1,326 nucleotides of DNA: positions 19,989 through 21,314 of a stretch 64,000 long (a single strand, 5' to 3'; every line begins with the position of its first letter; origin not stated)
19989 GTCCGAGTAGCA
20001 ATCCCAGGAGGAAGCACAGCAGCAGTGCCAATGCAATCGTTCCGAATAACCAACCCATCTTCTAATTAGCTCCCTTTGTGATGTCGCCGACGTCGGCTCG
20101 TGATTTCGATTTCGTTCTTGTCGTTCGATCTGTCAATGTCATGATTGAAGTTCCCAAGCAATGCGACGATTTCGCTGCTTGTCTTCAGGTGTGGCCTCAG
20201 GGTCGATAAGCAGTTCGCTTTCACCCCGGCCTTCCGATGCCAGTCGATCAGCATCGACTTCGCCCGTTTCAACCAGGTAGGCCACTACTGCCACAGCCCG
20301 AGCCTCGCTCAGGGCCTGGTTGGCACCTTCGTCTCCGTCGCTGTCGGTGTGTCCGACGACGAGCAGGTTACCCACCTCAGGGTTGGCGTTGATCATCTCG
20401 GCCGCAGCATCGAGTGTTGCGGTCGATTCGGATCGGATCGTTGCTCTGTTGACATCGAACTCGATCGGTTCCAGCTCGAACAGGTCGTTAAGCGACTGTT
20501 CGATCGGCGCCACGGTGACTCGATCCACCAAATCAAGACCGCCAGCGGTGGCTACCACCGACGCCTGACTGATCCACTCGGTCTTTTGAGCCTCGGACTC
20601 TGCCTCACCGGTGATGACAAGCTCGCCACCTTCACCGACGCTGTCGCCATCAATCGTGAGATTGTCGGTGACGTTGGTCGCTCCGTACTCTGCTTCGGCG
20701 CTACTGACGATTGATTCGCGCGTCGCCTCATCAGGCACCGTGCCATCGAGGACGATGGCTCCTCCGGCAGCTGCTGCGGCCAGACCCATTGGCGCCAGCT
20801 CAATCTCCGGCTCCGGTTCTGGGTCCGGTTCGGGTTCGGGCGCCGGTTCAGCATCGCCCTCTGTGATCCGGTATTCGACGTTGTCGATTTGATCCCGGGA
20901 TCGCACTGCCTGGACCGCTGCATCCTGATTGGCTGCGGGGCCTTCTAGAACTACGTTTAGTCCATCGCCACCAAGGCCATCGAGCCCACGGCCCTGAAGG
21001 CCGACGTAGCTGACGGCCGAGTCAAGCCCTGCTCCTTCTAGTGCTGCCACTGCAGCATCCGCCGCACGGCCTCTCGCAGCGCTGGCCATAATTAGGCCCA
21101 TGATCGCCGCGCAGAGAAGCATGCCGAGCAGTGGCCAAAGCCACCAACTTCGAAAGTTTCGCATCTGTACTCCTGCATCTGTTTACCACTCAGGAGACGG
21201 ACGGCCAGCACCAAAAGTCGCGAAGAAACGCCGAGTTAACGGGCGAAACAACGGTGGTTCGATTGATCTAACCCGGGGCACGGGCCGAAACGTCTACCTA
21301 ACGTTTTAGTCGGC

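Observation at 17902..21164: Candidate undescribed envelope-to-cytoplasm module: BON/OmpA-like protein plus a TM-anchored 17-residue-repeat coiled coil ending in twin Lys-rich/HhH-like modules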

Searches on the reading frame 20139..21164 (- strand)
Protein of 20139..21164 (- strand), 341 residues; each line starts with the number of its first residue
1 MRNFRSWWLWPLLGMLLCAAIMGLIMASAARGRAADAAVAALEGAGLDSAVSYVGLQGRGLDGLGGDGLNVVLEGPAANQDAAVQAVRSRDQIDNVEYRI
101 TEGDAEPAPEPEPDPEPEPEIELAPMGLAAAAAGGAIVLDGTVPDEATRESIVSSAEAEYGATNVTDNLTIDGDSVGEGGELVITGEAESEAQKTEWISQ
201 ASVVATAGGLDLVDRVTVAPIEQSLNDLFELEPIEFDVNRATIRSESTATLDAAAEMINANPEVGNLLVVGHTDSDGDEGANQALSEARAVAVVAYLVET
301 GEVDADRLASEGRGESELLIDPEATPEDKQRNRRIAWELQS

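Call 3: search_protein_families(library=pfam, proteins=[window:20139-21164:-], max_evalue=1)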
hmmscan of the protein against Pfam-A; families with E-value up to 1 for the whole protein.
window:20139-21164:- (341 aa): 7 families
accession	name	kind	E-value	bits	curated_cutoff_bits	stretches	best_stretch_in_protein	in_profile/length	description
PF00691.25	OmpA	-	7.6e-18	65.1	27.2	1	236-333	2-98/98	OmpA family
PF04972.22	BON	-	3.4e-05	24.5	27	1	134-172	30-68/69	BON domain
PF05887.16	Trypan_PARP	-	0.00015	22.2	100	1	102-126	86-110/134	Procyclic acidic repetitive protein (PARP)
PF21923.1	BON_like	-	0.0036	17.6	24.1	1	134-172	7-46/47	BON-like domain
PF05359.17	DUF748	-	0.011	14.2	50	1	283-308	1012-1037/1037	Domain of Unknown Function (DUF748)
PF17773.7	UPF0176_N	-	0.12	13.2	26.2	1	64-106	37-79/92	UPF0176 acylphosphatase like domain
PF19451.5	DUF5989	-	0.19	12.3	27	1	2-23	12-33/49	Family of unknown function (DUF5989)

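Call 4: search_protein_families(library=ncbifam, proteins=[window:20139-21164:-], max_evalue=1)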
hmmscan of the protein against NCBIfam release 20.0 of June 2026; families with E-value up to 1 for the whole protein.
window:20139-21164:- (341 aa): 40 families (the best 25 are shown)
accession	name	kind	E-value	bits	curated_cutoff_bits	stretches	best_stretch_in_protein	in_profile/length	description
NF053611.1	YiaD_Gzip_OmpA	equivalog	6.5e-23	81.5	175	1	232-335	103-202/206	YiaD family glycine zipper/OmpA-like lipoprotein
NF053612.1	anchor_PA1041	equivalog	4.8e-20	72.5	250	1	229-336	128-232/236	PA1041 family peptidoglycan-binding anchor lipoprotein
NF053607.1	CHU_0125_OmpA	equivalog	1e-19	70.6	620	1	224-336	523-633/639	CHU_0125 family OmpA-like outer membrane integrity protein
NF045787.1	OmpABordt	equivalog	4.8e-18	65.5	200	1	157-338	13-188/194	outer membrane protein OmpA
NF052230.1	T9SS_PorE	exception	4.7e-17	61.5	600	1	231-317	514-598/648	PorE family type IX secretion system protein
NF033763.1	exchanger_TraB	exception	1e-16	60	700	1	225-339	385-497/522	outer membrane exchange protein TraB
NF008071.1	PRK10808.1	equivalog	1.3e-16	60.9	277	1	229-319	227-318/358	porin OmpA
TIGR03350.1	type_VI_ompA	equivalog_domain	6.9e-15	55.2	139.8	1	236-335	34-133/137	type VI secretion system protein TssL, long form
NF053613.1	OMP_toxin_LptF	equivalog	3.6e-14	53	400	1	234-335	143-241/256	lipotoxin F family OmpA-related lipoprotein LptF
NF053585.1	OMP_LP_YfiB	equivalog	1.1e-13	51.4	128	1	233-336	57-157/163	outer membrane lipoprotein YfiB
TIGR03789.1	pdsO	hypoth_equivalog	5.2e-12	46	152.2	1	234-336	141-240/243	sortase-associated OmpA-like protein PdsO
TIGR02802.1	Pal_lipo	equivalog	7.9e-11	42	125.35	1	234-335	2-100/104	peptidoglycan-associated lipoprotein Pal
NF007804.1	PRK10510.1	equivalog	8.7e-11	41.6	307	1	234-337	114-214/219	OmpA family lipoprotein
NF047620.1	FlgprotMotYVib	equivalog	3.6e-10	39.9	400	1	234-337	163-264/271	flagellar protein MotY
NF006508.0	PRK08944.1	subfamily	5.8e-10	38.9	259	1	236-336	183-284/304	MotB family protein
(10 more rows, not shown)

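Call 70: search_solved_structures(query=window:20139-21164:-, max_evalue=0.00001, show_alignments=1)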
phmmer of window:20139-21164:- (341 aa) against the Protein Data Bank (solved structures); distinct sequences matched with E-value up to 0.00001: 38.
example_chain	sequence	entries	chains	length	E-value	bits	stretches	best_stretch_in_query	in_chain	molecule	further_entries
3nb3_A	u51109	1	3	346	2.3e-14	57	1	234-318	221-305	Outer membrane protein A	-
2mqe_A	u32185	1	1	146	1.7e-13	54.2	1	232-318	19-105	OmpA domain protein transmembrane region-containing protein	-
4rha_A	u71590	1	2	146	1.6e-11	47.7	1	232-317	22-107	Outer membrane protein A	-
4erh_A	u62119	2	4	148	1.7e-11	47.6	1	232-317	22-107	Outer membrane protein A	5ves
5nhx_A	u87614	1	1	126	1.9e-11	47.4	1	234-317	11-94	Outer membrane protein A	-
5wtp_A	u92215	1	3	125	1.2e-10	44.9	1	232-336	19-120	OmpA family protein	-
7rjj_A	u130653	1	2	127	2.1e-10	44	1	229-336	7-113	OmpA family protein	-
7bba_A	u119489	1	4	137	5.1e-10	42.8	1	236-336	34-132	Putative type VI secretion protein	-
5u1h_A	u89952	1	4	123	5.2e-10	42.7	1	234-340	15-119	Outer membrane porin F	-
5m38_A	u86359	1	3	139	5.3e-10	42.7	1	236-337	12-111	OmpA family protein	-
5wtl_A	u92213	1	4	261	6.5e-10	42.4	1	232-336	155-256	OmpA family protein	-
2l26_A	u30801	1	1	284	1.3e-09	41.4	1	232-336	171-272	Uncharacterized protein Rv0899/MT0922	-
2k1s_A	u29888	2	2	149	3.2e-09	40.2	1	233-337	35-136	Inner membrane lipoprotein yiaD | Probable lipoprotein YiaD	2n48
3td3_A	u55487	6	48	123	1.2e-08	38.3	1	231-335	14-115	Outer membrane protein omp38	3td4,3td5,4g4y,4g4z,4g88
6top_B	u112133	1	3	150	1.3e-08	38.1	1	230-316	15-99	OmpA family protein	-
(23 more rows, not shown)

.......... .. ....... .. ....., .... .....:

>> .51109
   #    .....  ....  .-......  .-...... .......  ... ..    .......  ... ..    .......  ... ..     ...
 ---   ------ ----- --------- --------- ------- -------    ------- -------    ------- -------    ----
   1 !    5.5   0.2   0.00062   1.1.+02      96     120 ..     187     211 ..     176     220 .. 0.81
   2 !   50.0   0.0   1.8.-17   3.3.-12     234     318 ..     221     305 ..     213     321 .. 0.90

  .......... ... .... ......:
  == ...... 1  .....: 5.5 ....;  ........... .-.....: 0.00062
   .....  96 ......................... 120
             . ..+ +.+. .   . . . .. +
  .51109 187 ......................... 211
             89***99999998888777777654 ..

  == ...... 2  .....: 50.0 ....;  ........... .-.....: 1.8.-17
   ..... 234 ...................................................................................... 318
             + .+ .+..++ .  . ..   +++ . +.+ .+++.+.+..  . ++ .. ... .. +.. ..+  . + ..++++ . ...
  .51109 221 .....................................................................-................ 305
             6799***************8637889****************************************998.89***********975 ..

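Call 72: find_related_loci(query=window:20139-21164:-, collection=genome_contigs, flank=5000)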
Query window:20139-21164:- (341 aa) in genome_contigs; peptide patterns used: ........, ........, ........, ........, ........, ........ (x = any residue, [..] = any of these).
238 stretches matched a pattern; 4 encode a relative of the query (tblastn E <= 1e-3); 4 distinct loci.
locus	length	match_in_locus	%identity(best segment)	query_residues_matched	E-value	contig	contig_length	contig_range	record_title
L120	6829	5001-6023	88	1-341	4e-159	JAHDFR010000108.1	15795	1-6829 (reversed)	MAG: Acidimicrobiales bacterium isolate MAG-27 RZ_10627, whole genome shotgun sequence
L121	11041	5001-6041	58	1-341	9e-119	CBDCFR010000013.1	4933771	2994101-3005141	MAG: Acidimicrobiales bacterium isolate 908bf25f-ddd4-4b31-97be-e326148c296d genome assembly, contig: contig_13, whole g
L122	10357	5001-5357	37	221-339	3e-16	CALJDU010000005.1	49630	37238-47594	MAG: uncultured bacterium isolate R4_Bin_MAXBIN__061_1 genome assembly, contig: c_000003355486, whole genome shotgun seq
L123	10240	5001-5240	33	234-315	1e-6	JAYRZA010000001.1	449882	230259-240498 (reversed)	MAG: Devosia sp. isolate EBPR_s472bin.1 NODE_15_length_449882_cov_2.526064, whole genome shotgun sequence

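Call 73: find_homologous_proteins(query=window:20139-21164:-, max_evalue=1e-10)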
Query window:20139-21164:- (341 aa): 235 proteins with E <= 1e-10 among 8000 candidates; the best 120 are listed.
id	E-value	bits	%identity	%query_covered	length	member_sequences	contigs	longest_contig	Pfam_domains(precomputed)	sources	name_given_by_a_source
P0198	1.3e-210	717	100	100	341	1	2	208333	PF00691.26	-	-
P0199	3.3e-171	587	81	100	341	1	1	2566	PF00691.26,PF04972.23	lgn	-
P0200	1.8e-110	388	58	100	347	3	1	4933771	PF00691.26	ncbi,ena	-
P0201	1.9e-110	388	57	100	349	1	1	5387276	PF00691.26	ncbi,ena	-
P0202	3.7e-110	387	59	100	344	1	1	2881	PF00691.26,PF04972.23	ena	-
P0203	9.5e-106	372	55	98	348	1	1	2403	PF00691.26,PF04972.23,PF21923.2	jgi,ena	-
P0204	8.0e-105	369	57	100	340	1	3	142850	PF00691.26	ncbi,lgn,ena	-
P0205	4.5e-103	363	53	99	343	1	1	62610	PF00691.26,PF04972.23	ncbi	ncbi:MAG: OmpA family protein [Acidimicrobiales bacterium]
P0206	2.0e-102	361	58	99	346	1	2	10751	PF00691.26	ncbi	-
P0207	4.5e-102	360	55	100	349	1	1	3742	PF00691.26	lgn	-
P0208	1.7e-101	358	54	100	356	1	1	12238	PF00691.26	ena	-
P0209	1.8e-101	358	57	100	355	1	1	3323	PF00691.26,PF04972.23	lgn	-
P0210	2.2e-101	358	55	100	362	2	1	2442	PF00691.26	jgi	jgi:outer membrane protein OmpA-like peptidoglycan-associated protein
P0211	8.6e-101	356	56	100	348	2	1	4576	PF00691.26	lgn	-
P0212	1.7e-100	355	54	100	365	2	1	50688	PF00691.26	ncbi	-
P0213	3.6e-100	354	53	99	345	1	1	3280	PF00691.26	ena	-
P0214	4.6e-99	350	53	99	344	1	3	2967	PF00691.26,PF04972.23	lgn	-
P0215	8.7e-99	349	56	100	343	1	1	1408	PF00691.26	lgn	-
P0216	2.5e-98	348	52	100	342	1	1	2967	PF00691.26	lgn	-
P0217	3.0e-98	348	54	99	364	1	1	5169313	PF00691.26,PF04972.23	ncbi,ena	-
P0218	7.4e-98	346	52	99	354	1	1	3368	PF00691.26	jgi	jgi:outer membrane protein OmpA-like peptidoglycan-associated protein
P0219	1.9e-97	345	52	99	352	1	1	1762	PF00691.26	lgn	-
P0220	1.8e-96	342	51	99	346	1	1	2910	PF00691.26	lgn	-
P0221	3.9e-96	341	53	99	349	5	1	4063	PF00691.26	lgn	-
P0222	6.6e-96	340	57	94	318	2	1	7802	PF00691.26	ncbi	-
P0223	7.5e-95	336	53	100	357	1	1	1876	PF00691.26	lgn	-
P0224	1.3e-94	336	56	93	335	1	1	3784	PF00691.26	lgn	-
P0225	2.2e-94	335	53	99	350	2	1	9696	PF00691.26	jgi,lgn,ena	-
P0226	3.6e-94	334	51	100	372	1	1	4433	PF00691.26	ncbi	-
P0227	1.3e-91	326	54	98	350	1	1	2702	PF00691.26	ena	-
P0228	2.2e-91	325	55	92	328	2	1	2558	PF00691.26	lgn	-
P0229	1.8e-90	322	48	100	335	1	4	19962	PF00691.26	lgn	-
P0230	3.0e-90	321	47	99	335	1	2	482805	PF00691.26,PF04972.23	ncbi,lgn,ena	-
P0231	1.2e-89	319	53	99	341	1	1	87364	PF00691.26,PF04972.23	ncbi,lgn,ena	-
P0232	9.2e-88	313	52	100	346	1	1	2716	PF00691.26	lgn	-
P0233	1.3e-86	309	55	91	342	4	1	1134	PF00691.26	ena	-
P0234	6.3e-81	291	49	98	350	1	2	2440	PF00691.26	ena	-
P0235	1.0e-80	290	51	99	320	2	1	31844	PF00691.26,PF04972.23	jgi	-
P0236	2.6e-79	285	47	98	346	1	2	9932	PF00691.26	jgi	jgi:outer membrane protein OmpA-like peptidoglycan-associated protein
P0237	7.3e-79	284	52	97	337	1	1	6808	PF00691.26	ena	-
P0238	2.5e-77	279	49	99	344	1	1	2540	PF00691.26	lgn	-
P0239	2.1e-74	269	62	60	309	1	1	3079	PF00691.26,PF04972.23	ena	-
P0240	2.5e-73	266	50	99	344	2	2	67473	PF00691.26,PF04972.23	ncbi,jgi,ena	jgi:outer membrane protein OmpA-like peptidoglycan-associated protein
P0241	9.8e-72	260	64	63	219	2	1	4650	PF00691.26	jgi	jgi:outer membrane protein OmpA-like peptidoglycan-associated protein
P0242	4.2e-70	255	49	99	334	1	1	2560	PF00691.26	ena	-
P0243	4.2e-70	255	62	62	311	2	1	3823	PF00691.26,PF04972.23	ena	-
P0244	2.5e-69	252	47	99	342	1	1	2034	PF00691.26,PF04972.23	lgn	-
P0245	1.2e-68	250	44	100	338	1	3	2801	PF00691.26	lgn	-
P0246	1.1e-67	247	48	99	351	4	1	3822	PF00691.26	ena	-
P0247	6.9e-67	244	50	96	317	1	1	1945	PF00691.26,PF04972.23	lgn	-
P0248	8.1e-67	244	46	99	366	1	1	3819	PF00691.26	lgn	-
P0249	6.0e-66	241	49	99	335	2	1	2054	PF00691.26,PF04972.23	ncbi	-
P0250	3.3e-64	236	47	99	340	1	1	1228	PF00691.26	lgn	-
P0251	7.1e-64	235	47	99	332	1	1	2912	PF00691.26,PF04972.23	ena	-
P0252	1.6e-63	233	57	60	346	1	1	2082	PF00691.26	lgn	-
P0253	5.2e-61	225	58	63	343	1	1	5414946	PF00691.26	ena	-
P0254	5.0e-59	219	43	99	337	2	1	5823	PF00691.26,PF04972.23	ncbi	-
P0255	1.0e-57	214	72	35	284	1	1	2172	PF00691.26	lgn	-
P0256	2.5e-57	213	71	35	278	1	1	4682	PF00691.26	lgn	-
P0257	5.7e-56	209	47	80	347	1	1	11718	PF00691.26,PF04972.23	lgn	-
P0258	1.3e-55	207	56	61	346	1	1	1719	PF00691.26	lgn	-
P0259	3.2e-53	200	39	99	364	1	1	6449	PF00691.26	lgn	-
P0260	6.0e-53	199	38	99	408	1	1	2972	PF00691.26,PF04972.23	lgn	-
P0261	9.8e-53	198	41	98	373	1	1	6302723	PF00691.26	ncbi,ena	-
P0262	2.0e-51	194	51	64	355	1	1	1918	PF00691.26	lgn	-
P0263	1.1e-49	188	50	60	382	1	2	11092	PF00691.26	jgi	jgi:outer membrane protein OmpA-like peptidoglycan-associated protein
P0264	1.3e-49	188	54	60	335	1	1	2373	PF00691.26,PF04972.23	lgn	-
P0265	1.4e-49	188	49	70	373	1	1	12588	PF00691.26,PF04972.23,PF05359.17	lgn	-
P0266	3.9e-49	186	51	62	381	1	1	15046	PF00691.26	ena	-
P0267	4.3e-49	186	40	99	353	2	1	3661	PF00691.26,PF21923.2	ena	-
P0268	9.6e-49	185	52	60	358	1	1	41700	PF00691.26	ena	-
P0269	1.4e-48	184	51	60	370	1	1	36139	PF00691.26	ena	-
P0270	8.2e-48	182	43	80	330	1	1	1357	PF00691.26,PF05359.17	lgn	-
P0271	1.3e-47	181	45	71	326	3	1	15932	PF00691.26,PF04972.23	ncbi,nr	ncbi:MAG: OmpA family protein [Actinomycetia bacterium]|nr:OmpA family protein [Actinomycetes bacter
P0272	8.4e-46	175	44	80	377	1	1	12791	PF00691.26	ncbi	ncbi:MAG: OmpA family protein [Acidimicrobiales bacterium]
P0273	4.0e-45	173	47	61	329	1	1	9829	PF00691.26,PF04972.23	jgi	jgi:outer membrane protein OmpA-like peptidoglycan-associated protein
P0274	8.2e-45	172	53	61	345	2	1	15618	PF00691.26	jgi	jgi:outer membrane protein OmpA-like peptidoglycan-associated protein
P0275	8.0e-43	165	42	98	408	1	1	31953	PF00691.26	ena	-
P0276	8.8e-42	162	38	98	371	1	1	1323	PF00691.26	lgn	-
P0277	3.7e-41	160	37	98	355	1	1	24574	PF00691.26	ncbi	ncbi:MAG: OmpA family protein [Actinomycetota bacterium]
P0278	9.8e-41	159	44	62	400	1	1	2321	PF00691.26,PF04972.23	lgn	-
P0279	1.1e-40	158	49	61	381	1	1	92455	PF00691.26,PF04972.23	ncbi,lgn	ncbi:MAG: OmpA family protein [Actinomycetota bacterium]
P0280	3.9e-40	157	62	33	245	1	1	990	PF00691.26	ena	-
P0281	2.5e-39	154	63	37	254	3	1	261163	PF00691.26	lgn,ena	-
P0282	1.9e-38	151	50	64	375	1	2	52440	PF00691.26,PF04972.23,PF21923.2,PF21937.2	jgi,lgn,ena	-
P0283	2.0e-36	144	41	68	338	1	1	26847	PF00691.26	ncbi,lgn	-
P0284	4.6e-34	137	42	66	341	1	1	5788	PF00691.26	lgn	-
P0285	3.0e-33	134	40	68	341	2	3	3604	PF00691.26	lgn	-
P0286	1.9e-31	128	59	35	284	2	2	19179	PF00691.26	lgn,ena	-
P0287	9.2e-29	119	42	60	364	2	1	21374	PF00691.26,PF04972.23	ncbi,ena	-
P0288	2.0e-27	115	41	60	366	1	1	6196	PF00691.26,PF04972.23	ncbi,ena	-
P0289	1.7e-26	112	37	67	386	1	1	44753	PF00691.26,PF04972.23,PF21923.2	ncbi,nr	ncbi:MAG: OmpA family protein [Acidimicrobiales bacterium]|nr:OmpA family protein [Acidimicrobiales 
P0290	2.1e-26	111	42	60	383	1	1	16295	PF00691.26,PF04972.23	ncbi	-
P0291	6.7e-26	110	40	60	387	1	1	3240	PF00691.26,PF04972.23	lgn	-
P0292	8.3e-26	110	41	60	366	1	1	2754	PF00691.26,PF04972.23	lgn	-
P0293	1.6e-25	109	38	60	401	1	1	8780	PF00691.26,PF04972.23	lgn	-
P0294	2.4e-25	108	38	65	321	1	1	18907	PF00691.26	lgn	-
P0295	2.5e-25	108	41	60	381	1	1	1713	PF00691.26,PF04972.23,PF21923.2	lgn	-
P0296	7.2e-25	106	41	60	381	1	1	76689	PF00691.26,PF04972.23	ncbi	-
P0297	6.2e-24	103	31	62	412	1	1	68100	PF00691.26,PF04972.23,PF21923.2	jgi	jgi:OOP family OmpA-OmpF porin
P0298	1.1e-23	103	39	60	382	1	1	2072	PF00691.26,PF04972.23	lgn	-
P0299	3.1e-23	101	41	60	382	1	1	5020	PF00691.26,PF04972.23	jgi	-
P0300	3.7e-23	101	37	63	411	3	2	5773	PF00691.26,PF04972.23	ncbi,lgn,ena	-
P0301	4.0e-23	101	41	60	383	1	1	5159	PF00691.26,PF04972.23,PF21923.2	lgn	-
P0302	8.2e-23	100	41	60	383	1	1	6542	PF00691.26,PF04972.23,PF21923.2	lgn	-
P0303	3.9e-22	97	35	67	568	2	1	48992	PF00691.26,PF02469.28,PF06078.18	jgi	-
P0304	1.2e-21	96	44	33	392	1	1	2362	PF00691.26,PF04972.23,PF05887.17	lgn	-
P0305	1.3e-21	96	41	60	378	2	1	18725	PF00691.26,PF04972.23,PF21923.2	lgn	-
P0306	1.9e-21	95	38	60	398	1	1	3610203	PF00691.26,PF04972.23,PF21923.2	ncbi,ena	-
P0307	4.0e-21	94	39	66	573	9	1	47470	PF00691.26,PF02469.28,PF06078.18,PF05887.17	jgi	-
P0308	5.6e-21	94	48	40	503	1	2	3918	PF00691.26,PF02469.28,PF05887.17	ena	-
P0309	5.9e-21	94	40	66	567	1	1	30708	PF00691.26,PF02469.28,PF06078.18,PF05887.17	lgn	-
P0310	1.6e-20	92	47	41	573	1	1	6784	PF00691.26,PF02469.28,PF06078.18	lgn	-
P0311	1.6e-20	92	37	62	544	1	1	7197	PF00691.26,PF04972.23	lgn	-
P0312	1.8e-20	92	32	63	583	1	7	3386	PF00691.26,PF04972.23,PF21923.2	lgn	-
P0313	2.0e-20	92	38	61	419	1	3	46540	PF00691.26,PF04972.23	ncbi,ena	-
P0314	7.1e-20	90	44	50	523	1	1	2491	PF00691.26,PF04972.23,PF06078.18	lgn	-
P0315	7.6e-20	90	35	61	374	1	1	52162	PF00691.26,PF04972.23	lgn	-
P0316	1.1e-19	89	34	81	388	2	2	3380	PF00691.26,PF04972.23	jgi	jgi:OOP family OmpA-OmpF porin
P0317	1.2e-19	89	39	30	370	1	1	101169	PF00691.26,PF05359.17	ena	-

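Call 74: find_encoding_contigs(protein=P0277, flank=4000, max_places=1)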
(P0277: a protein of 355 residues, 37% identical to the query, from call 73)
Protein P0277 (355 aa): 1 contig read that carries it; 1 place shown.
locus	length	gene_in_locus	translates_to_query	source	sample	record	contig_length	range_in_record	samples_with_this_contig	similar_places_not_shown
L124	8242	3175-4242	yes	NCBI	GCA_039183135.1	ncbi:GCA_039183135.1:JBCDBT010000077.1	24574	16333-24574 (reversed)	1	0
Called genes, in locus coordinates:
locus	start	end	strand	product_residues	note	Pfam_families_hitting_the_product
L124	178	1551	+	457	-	PF00732:GMC_oxred_N (weak), PF01266:DAO (faint), PF07992:Pyr_redox_2 (faint), PF13738:Pyr_redox_3 (faint), PF05199:GMC_oxred_C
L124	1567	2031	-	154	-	PF01475:FUR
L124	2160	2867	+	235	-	PF01027:Bax1-I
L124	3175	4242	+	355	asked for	PF00691:OmpA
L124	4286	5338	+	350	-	PF24922:ACBP4_C (faint)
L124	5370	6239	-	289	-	PF02737:3HCDH_N, PF00725:3HCDH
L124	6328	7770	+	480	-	PF00282:Pyridoxal_deC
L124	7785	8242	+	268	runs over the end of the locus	PF05116:S6PP (faint), PF08282:Hydrolase_3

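Call 75: find_encoding_contigs(protein=P0279, flank=4000, max_places=1)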
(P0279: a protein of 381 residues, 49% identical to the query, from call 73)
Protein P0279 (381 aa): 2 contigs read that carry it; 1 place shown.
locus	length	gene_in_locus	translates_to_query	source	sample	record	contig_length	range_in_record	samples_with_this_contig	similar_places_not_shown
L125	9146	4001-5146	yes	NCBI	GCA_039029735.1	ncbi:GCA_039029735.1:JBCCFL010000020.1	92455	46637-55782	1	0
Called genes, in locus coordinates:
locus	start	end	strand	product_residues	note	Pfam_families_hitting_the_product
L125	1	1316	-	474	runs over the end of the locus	PF11376:DUF3179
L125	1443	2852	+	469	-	PF00732:GMC_oxred_N, PF00890:FAD_binding_2 (faint), PF01266:DAO (faint), PF07992:Pyr_redox_2 (faint), PF13450:NAD_binding_8 (weak), PF05199:GMC_oxred_C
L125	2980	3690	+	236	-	PF01027:Bax1-I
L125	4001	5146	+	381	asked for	PF04972:BON (faint), PF00691:OmpA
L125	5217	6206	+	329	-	-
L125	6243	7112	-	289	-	PF01266:DAO (faint), PF02737:3HCDH_N, PF00725:3HCDH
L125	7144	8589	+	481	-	PF00282:Pyridoxal_deC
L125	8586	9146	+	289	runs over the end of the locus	PF05116:S6PP (faint), PF08282:Hydrolase_3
